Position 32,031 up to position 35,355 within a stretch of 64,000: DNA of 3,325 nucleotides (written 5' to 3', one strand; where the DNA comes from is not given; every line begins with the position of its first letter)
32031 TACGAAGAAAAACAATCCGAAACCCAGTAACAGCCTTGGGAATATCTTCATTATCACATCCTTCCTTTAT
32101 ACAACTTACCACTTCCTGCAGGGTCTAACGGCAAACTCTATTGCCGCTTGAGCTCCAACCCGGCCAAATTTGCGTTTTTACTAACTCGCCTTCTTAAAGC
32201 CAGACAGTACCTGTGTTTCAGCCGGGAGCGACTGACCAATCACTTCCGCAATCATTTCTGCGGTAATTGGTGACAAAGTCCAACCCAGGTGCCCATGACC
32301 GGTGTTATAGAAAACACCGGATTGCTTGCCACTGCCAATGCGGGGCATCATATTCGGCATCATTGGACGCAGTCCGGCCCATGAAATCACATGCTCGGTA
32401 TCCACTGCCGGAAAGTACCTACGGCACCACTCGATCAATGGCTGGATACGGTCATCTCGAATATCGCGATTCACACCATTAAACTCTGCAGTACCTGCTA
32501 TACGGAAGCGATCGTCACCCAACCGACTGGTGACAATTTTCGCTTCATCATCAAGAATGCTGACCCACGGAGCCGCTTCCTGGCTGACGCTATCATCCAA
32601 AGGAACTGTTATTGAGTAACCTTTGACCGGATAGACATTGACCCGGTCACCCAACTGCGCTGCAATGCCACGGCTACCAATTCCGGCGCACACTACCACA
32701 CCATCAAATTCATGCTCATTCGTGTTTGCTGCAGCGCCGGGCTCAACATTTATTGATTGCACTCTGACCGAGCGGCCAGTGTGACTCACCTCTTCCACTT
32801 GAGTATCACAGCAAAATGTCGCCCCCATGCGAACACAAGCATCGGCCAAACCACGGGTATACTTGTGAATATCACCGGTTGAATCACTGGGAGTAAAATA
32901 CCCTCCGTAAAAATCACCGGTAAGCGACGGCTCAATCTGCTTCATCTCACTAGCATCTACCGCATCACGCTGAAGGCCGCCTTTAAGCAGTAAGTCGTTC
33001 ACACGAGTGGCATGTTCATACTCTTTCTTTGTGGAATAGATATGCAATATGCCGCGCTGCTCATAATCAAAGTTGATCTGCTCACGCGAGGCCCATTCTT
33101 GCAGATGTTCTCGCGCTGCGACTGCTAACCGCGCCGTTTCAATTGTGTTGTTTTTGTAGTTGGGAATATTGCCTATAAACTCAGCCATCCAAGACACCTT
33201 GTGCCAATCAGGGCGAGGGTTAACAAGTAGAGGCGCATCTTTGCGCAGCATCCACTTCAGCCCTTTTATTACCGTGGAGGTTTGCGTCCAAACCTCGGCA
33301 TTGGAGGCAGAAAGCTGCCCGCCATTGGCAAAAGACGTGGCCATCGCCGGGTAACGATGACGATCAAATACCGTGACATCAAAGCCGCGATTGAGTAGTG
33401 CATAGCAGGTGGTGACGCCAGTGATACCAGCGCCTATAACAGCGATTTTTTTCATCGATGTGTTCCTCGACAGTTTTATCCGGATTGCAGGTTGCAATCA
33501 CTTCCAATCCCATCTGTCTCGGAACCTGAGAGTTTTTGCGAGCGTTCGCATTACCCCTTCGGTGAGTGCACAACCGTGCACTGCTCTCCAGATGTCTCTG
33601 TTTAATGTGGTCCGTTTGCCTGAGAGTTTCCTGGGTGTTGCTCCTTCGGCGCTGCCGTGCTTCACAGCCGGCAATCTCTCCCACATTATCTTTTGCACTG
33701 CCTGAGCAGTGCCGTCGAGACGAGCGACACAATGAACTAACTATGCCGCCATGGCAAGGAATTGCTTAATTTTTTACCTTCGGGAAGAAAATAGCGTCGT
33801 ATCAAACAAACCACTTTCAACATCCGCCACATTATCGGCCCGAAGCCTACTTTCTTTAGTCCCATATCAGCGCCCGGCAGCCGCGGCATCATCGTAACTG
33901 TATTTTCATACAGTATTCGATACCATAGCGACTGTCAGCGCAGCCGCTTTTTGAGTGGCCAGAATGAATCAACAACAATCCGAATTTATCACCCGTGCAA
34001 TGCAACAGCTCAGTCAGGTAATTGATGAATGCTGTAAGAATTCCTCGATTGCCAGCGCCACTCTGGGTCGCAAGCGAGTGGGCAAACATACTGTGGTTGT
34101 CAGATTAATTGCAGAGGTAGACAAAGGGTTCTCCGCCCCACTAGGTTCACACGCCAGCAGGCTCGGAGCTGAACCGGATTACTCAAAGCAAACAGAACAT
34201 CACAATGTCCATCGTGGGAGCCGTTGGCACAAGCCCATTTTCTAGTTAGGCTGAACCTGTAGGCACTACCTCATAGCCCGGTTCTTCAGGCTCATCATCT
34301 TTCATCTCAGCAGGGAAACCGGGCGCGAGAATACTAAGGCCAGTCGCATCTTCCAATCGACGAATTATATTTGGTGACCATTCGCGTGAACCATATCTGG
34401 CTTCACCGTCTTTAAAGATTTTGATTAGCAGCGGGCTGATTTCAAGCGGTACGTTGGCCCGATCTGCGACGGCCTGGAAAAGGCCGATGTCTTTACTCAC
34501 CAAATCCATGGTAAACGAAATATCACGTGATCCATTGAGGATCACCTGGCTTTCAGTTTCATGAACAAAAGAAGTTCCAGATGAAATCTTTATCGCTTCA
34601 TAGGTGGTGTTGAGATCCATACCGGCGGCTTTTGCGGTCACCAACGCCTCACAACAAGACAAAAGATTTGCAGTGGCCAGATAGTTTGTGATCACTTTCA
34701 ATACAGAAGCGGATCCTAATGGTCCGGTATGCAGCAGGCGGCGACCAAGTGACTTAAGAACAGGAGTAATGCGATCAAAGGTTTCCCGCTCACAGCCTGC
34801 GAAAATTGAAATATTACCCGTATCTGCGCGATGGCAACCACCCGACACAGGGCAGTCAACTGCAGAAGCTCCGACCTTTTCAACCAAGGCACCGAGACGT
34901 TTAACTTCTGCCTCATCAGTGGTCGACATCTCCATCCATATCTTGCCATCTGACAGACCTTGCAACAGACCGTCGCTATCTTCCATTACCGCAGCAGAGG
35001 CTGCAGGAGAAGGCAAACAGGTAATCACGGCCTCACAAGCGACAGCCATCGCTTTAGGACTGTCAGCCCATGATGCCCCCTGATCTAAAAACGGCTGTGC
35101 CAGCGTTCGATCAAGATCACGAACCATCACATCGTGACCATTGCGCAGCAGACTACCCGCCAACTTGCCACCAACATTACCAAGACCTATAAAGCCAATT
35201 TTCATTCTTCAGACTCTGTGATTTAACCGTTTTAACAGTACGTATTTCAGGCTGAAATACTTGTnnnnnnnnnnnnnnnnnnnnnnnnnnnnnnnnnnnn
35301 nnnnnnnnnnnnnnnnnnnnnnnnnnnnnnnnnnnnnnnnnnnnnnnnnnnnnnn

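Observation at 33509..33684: Tandem glycine riboswitch hidden under three predicted ORFs, in front of a non-gcv gene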

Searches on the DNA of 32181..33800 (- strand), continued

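Call 60: search_with_rna_model(model_id=R1, sources=[window, L001, L002, L003, L004, L005, L006, L008, L009, L010, L011, L012, L013, L014, L016, L017, L018, L020, L021, L022, L023, L025, L026, L027, L028, L029, L030, L031, L032, L033, L036, L037, L039, L041, L042, L045, L046, L048, L050, L052, L054, L058, L063, L064, L067, L069, L070, L071, L072, L073, L076, L078, L079, L080, L081], max_evalue=0.001, make_alignment=true)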
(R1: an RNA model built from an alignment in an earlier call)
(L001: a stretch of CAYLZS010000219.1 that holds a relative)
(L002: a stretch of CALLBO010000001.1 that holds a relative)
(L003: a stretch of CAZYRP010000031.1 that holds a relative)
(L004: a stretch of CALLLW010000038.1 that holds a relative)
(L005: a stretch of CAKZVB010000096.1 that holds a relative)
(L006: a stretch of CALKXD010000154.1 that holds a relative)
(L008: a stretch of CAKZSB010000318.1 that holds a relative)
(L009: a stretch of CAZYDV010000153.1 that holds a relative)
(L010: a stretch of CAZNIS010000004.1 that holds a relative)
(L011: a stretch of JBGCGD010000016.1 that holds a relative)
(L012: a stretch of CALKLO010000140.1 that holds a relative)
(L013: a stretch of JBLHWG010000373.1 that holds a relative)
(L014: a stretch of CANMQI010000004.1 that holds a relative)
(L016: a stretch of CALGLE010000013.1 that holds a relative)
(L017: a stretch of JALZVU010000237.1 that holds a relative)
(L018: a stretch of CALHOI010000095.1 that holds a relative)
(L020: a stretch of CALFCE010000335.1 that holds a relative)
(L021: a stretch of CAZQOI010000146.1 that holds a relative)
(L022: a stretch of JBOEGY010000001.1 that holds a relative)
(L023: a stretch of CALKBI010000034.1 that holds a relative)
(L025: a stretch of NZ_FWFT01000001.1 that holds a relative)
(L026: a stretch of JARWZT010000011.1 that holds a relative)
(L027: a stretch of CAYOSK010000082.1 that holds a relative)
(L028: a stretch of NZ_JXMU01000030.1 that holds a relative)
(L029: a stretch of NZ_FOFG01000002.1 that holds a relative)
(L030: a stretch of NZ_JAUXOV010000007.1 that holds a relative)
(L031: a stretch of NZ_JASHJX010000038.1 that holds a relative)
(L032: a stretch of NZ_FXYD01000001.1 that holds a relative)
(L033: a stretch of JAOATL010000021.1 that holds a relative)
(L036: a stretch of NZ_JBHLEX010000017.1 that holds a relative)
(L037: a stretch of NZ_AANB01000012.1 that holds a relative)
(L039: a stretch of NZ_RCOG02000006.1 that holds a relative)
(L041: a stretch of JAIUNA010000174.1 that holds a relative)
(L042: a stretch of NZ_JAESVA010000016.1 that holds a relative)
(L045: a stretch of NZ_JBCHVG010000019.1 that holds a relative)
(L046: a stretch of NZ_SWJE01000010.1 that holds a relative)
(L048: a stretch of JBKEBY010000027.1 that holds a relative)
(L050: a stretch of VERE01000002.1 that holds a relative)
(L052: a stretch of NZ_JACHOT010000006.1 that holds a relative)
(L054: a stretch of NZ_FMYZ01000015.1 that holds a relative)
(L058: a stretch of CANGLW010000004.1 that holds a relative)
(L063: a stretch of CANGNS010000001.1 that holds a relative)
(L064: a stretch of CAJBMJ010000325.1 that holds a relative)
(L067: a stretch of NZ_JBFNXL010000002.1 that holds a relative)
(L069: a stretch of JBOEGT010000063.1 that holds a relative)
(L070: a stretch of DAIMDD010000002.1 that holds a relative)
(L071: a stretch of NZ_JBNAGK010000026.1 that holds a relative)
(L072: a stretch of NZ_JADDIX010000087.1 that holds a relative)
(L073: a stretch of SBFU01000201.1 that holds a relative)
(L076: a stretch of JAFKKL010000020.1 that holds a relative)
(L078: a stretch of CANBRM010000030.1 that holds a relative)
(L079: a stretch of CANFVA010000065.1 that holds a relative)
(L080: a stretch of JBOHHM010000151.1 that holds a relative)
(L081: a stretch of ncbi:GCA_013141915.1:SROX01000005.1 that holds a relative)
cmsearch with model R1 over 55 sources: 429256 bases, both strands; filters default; matches with E-value up to 0.001: 105.
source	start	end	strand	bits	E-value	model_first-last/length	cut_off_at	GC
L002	2716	2800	+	86.4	3.2e-18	1-84/84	no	0.58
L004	2757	2837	+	85.1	6.5e-18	1-84/84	no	0.62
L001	255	336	+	84.3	1.1e-17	1-84/84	no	0.59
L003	2717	2797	+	83.9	1.3e-17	1-84/84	no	0.54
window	33603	33688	-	83.5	1.6e-17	1-84/84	no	0.56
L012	2715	2803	+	82.2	3.4e-17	1-84/84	no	0.55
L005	2755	2845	+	82.1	3.7e-17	1-84/84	no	0.55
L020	373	451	+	80.1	1.1e-16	1-84/84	no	0.57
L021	1419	1503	+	79.6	1.5e-16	1-84/84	no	0.55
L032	2774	2852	+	78.5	2.8e-16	1-84/84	no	0.67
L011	2718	2807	+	77.2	5.7e-16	1-84/84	no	0.53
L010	2745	2836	+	76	1.2e-15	1-84/84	no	0.6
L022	2763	2840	+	75.7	1.4e-15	1-84/84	no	0.65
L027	2776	2854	+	75.3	1.8e-15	1-84/84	no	0.63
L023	2772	2851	+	75.2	1.8e-15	1-84/84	no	0.59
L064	2668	2757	+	74.8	2.3e-15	1-84/84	no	0.61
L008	20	108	+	73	6.3e-15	1-84/84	no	0.58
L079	2757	2836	+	73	6.6e-15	1-84/84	no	0.56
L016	2726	2830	+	72.9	6.9e-15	1-84/84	no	0.49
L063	2760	2839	+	72.4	8.9e-15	1-84/84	no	0.61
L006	2735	2828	+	72.4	9.1e-15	1-84/84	no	0.57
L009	2843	2942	+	71.8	1.2e-14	1-84/84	no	0.55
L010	2843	2942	+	71.2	1.8e-14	1-84/84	no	0.56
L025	2763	2853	+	70.5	2.6e-14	1-84/84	no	0.69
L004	2844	2933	+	70.5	2.7e-14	1-84/84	no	0.56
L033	2759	2837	+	70.4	2.9e-14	1-84/84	no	0.59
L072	2757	2834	+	69.8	4e-14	1-84/84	no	0.63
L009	2746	2837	+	69.7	4.2e-14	1-84/84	no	0.61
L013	2449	2539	+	69.6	4.3e-14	1-84/84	no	0.6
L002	2807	2899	+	69.6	4.4e-14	1-84/84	no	0.56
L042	2761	2837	+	69.2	5.5e-14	1-84/84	no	0.61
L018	2715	2822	+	68.9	6.4e-14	1-84/84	no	0.51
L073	639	724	+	68.9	6.7e-14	1-84/84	no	0.66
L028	2739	2819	+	68.8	7e-14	1-84/84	no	0.68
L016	2838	2939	+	68.3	9e-14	1-84/84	no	0.54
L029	2757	2842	+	68.3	9e-14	1-84/84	no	0.65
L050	2760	2837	+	68.2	9.6e-14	1-84/84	no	0.63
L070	2749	2836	+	68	1.1e-13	1-84/84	no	0.58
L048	2749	2833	+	67.8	1.2e-13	1-84/84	no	0.62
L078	2732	2822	+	67.6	1.4e-13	1-84/84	no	0.66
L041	1966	2040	+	67.3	1.6e-13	1-84/84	no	0.59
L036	2756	2848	+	67.2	1.8e-13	1-84/84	no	0.62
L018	2830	2930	+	65.7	4e-13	1-84/84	no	0.51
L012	2812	2929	+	65.7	4e-13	1-84/84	no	0.51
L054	2737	2826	+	65.6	4.4e-13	1-84/84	no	0.64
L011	2815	2929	+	65.4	4.9e-13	1-84/84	no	0.51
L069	2741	2825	+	65.3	5.2e-13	1-84/84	no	0.45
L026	2735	2828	+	65.1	5.6e-13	1-84/84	no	0.6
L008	115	209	+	64.3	8.8e-13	1-84/84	no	0.56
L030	2821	2896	+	64.3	8.9e-13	1-84/84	no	0.68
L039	2745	2833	+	64.1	9.9e-13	1-84/84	no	0.67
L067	2766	2846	+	64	1.1e-12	1-84/84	no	0.67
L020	457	554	+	63.4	1.5e-12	1-84/84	no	0.57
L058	2776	2851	+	63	1.9e-12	1-84/84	no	0.61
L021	1511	1627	+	63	1.9e-12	1-84/84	no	0.56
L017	2681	2784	+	62.9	1.9e-12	1-84/84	no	0.58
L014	2712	2820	+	62.8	2.1e-12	1-84/84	no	0.57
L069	2832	2933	+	62.6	2.4e-12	1-84/84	no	0.53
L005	2852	2951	+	62.5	2.5e-12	1-84/84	no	0.62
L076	2854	2946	+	62.5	2.5e-12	1-84/84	no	0.56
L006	2835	2944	+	62.3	2.8e-12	1-84/84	no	0.63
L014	2828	2944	+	62.2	3e-12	1-84/84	no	0.55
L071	2821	2896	+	62.1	3e-12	1-84/84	no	0.62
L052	2756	2849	+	62.1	3.2e-12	1-84/84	no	0.63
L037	2820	2895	+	62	3.2e-12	1-84/84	no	0.64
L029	2847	2942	+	59.6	1.3e-11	1-84/84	no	0.64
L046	2740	2827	+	59.6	1.3e-11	1-84/84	no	0.62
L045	2781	2860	+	59.3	1.5e-11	1-84/84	no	0.62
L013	2546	2664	+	58.4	2.5e-11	1-84/84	no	0.47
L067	2851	2946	+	58.4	2.6e-11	1-84/84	no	0.65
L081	3730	3818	+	58.2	2.9e-11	1-84/84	no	0.7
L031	2832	2910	+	58.2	2.9e-11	1-84/84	no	0.63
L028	2827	2956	+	57.7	3.7e-11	1-84/84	no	0.59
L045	2865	2943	+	57.2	5.1e-11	1-84/84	no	0.58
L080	2738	2828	+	57.1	5.2e-11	1-84/84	no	0.65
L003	2804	2941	+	57.1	5.4e-11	1-84/84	no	0.55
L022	2847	2946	+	56.6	7e-11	1-84/84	no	0.61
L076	2769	2849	+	55.5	1.3e-10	1-84/84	no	0.62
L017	2793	2912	+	55.3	1.5e-10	1-84/84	no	0.5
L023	2857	2951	+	55.3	1.5e-10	1-84/84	no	0.57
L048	2840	2941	+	55.2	1.5e-10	1-84/84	no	0.65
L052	2854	2949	+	54.8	2e-10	1-84/84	no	0.64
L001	343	461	+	53.3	4.6e-10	1-84/84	no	0.53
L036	2853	2948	+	51.9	1e-09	1-84/84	no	0.62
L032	2859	2947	+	51.5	1.3e-09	1-84/84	no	0.62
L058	2858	2943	+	51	1.7e-09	1-84/84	no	0.57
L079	2842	2940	+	50.6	2.1e-09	1-84/84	no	0.52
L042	2842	2938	+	50.3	2.5e-09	1-84/84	no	0.56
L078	2830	2932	+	49.3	4.5e-09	1-84/84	no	0.59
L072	2842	2941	+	44.6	6.5e-08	1-84/84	no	0.64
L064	2764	2867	+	44.4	7.3e-08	1-84/84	no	0.57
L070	2843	2941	+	43.3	1.4e-07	1-84/84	no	0.53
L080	2835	2944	+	42.7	1.9e-07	1-84/84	no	0.65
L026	2836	2939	+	42.2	2.5e-07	1-84/84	no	0.6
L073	731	829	+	41.9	3e-07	1-84/84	no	0.65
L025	2861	2955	+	41.3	4.1e-07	1-84/84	no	0.64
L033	2843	2941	+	41.2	4.3e-07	1-84/84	no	0.55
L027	2860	2950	+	40.2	7.9e-07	1-84/84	no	0.59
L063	2845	2942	+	39.9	9.6e-07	1-84/84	no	0.49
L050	2843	2943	+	36.8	5.5e-06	1-84/84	no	0.64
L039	2840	2934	+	34.8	1.7e-05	1-84/84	no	0.64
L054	2834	2938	+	33.5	3.6e-05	1-84/84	no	0.63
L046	2834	2935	+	32.2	7.4e-05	1-84/84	no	0.61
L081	3829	3938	+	30.8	0.00016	1-84/84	no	0.67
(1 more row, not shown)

Alignment A2: 105 matches aligned to the model, 230 columns, each read 5' to 3' on its own strand. Consensus structure (alignment columns), stored with it:
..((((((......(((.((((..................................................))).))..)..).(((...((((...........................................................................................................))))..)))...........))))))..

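Call 67: search_rna_families(sources=[L037, L039, L047, L048, L081, L022, L028, L033], threshold=gathering)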
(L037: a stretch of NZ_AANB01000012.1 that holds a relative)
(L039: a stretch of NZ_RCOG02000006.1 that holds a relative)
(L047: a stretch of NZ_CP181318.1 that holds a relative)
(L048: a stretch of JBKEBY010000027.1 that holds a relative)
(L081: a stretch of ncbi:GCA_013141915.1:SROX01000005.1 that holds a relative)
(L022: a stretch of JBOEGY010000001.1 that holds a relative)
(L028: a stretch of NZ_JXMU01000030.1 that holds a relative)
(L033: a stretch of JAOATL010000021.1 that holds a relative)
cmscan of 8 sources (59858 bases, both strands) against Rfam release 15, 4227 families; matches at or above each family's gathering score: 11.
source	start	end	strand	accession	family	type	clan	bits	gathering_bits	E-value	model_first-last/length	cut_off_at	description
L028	2734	2824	+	RF00504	Glycine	Cis-reg; riboswitch;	CL00125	73.8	32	1.5e-13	1-94/94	no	Glycine riboswitch aptamer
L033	2754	2842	+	RF00504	Glycine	Cis-reg; riboswitch;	CL00125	72.1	32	4e-13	1-94/94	no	Glycine riboswitch aptamer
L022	2758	2845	+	RF00504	Glycine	Cis-reg; riboswitch;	CL00125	67.5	32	6.5e-12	1-94/94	no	Glycine riboswitch aptamer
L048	2744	2838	+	RF00504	Glycine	Cis-reg; riboswitch;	CL00125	67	32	8.9e-12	1-94/94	no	Glycine riboswitch aptamer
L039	2740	2838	+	RF00504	Glycine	Cis-reg; riboswitch;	CL00125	62.6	32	1.3e-10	1-94/94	no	Glycine riboswitch aptamer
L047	2751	2853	+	RF00504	Glycine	Cis-reg; riboswitch;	CL00125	61.9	32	2e-10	1-94/94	no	Glycine riboswitch aptamer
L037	2815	2900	+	RF00504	Glycine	Cis-reg; riboswitch;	CL00125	59.2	32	9.8e-10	1-94/94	no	Glycine riboswitch aptamer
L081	3725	3823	+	RF00504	Glycine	Cis-reg; riboswitch;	CL00125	57.3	32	3.1e-09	1-94/94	no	Glycine riboswitch aptamer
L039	4584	4667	-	RF00005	tRNA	Gene; tRNA;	CL00001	53.8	29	8.6e-09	1-71/71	no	tRNA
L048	2843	2938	+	RF00504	Glycine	Cis-reg; riboswitch;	CL00125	45.2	32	5e-06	9-86/94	no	Glycine riboswitch aptamer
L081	3824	3943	+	RF00504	Glycine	Cis-reg; riboswitch;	CL00125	40.9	32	6.5e-05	1-94/94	no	Glycine riboswitch aptamer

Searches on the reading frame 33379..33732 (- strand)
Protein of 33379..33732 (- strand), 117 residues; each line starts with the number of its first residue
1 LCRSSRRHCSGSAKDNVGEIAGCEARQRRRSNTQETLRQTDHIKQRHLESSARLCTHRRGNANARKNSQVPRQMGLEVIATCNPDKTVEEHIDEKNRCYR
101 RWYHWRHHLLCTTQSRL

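Call 64: search_protein_families(library=pfam, proteins=[window:33379-33732:-], max_evalue=0.001)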
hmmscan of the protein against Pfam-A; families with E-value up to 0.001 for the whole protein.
window:33379-33732:- (117 aa): 0 families

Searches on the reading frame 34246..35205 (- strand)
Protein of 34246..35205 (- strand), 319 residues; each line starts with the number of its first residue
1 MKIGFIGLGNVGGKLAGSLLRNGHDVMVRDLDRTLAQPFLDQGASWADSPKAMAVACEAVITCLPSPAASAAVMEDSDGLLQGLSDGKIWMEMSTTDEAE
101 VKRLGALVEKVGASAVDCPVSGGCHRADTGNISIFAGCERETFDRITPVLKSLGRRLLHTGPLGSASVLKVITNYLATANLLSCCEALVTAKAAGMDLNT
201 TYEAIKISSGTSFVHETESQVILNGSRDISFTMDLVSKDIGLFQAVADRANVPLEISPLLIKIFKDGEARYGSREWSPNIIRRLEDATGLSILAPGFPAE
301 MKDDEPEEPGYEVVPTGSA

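Call 5: search_protein_families(library=pfam, proteins=[window:34246-35205:-])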
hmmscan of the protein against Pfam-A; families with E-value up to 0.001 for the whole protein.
window:34246-35205:- (319 aa): 3 families
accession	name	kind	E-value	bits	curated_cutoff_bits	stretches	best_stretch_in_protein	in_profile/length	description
PF03446.21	NAD_binding_2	-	1.1e-40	139.7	21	1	2-160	1-159/161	NAD binding domain of 6-phosphogluconate dehydrogenase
PF14833.11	NAD_binding_11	-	1.8e-22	80.3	30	1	164-275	1-113/122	NAD-binding of NADP-dependent 3-hydroxyisobutyrate dehydrogenase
PF03807.23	F420_oxidored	-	9.6e-08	33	21.6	1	2-75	1-78/94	NADP oxidoreductase coenzyme F420-dependent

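Call 6: search_protein_families(library=ncbifam, proteins=[window:34246-35205:-])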
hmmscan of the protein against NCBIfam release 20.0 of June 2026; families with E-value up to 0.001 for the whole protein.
window:34246-35205:- (319 aa): 10 families
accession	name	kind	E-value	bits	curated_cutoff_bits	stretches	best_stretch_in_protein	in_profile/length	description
TIGR01692.1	HIBADH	equivalog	1.8e-46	158.8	291.6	1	5-265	1-268/288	3-hydroxyisobutyrate dehydrogenase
NF043037.1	ThreonDh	equivalog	2e-45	155.5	350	1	2-270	4-273/297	L-threonate dehydrogenase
NF008592.0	PRK11559.1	equivalog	3e-45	154.8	397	1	1-266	3-268/296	2-hydroxy-3-oxopropionate reductase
NF012005.0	PRK15461.1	equivalog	5.6e-42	143.9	348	1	2-290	3-292/298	sulfolactaldehyde 3-reductase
TIGR01505.1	tartro_sem_red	equivalog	1.1e-41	143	340.75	1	2-256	1-255/291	2-hydroxy-3-oxopropionate reductase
NF011633.0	PRK15059.1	equivalog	2.4e-28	99.2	451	1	1-254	1-253/292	2-hydroxy-3-oxopropionate reductase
NF007161.0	PRK09599.1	subfamily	2.1e-17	63.3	271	1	1-176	1-179/302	NADP-dependent phosphogluconate dehydrogenase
TIGR00872.1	gnd_rel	equivalog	9.4e-14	51.3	297.2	1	1-238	1-224/299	phosphogluconate dehydrogenase (NAD(+)-dependent, decarboxylating)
TIGR00873.1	gnd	equivalog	3.5e-05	22.8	426.7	1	2-192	1-201/467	decarboxylating NADP(+)-dependent phosphogluconate dehydrogenase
NF006765.0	PRK09287.1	equivalog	5.1e-05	22.3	413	1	2-157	5-164/476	NADP-dependent phosphogluconate dehydrogenase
